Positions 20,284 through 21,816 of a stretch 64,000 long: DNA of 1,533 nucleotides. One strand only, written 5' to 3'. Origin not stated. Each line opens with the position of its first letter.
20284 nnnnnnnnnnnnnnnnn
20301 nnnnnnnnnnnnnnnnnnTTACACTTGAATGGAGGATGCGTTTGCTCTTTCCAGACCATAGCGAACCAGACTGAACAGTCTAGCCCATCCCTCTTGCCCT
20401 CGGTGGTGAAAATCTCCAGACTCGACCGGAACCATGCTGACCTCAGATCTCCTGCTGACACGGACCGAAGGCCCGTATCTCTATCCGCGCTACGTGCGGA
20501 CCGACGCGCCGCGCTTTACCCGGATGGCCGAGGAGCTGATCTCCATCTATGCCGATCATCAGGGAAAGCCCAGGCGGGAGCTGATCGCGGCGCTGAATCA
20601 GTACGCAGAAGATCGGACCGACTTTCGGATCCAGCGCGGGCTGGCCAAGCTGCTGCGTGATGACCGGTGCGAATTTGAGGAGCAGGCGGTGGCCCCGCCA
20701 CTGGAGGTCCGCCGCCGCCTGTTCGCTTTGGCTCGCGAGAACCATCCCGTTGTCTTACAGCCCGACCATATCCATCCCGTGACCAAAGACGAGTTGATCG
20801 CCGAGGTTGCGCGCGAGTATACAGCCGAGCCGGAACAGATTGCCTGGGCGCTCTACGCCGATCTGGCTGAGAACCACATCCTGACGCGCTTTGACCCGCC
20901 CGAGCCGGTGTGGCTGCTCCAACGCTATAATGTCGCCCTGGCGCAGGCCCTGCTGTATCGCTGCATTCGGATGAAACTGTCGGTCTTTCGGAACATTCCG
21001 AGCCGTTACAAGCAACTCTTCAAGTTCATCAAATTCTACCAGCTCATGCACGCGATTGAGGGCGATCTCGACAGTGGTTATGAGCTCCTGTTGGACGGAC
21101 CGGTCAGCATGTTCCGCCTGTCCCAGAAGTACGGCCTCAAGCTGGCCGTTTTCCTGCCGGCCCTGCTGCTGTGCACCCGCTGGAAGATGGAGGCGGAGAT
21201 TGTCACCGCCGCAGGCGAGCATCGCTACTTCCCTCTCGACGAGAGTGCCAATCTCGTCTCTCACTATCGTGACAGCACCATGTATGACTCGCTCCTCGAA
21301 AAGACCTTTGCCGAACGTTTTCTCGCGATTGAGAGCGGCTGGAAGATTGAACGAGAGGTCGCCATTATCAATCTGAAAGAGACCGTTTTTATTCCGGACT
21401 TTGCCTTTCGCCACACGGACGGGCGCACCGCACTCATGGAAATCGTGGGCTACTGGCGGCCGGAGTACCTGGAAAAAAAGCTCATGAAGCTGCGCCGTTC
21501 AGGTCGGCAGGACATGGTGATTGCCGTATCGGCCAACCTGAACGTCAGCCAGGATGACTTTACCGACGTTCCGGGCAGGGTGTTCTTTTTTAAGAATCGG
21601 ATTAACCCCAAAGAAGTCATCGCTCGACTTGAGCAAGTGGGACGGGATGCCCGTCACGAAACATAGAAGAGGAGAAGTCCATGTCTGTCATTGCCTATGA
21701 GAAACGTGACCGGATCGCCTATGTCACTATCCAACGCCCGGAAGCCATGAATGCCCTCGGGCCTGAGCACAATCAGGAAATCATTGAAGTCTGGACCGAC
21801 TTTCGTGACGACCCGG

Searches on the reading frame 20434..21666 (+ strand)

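Call 89: search_protein_families(library=pfam, proteins=[window:20434-21666:+], max_evalue=0.001)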
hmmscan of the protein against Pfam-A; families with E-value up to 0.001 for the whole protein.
window:20434-21666:+ (410 aa): 1 family
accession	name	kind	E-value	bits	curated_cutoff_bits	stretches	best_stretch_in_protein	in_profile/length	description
PF05626.16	DUF790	-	5e-121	404.6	28.8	1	1-398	1-386/387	Protein of unknown function (DUF790)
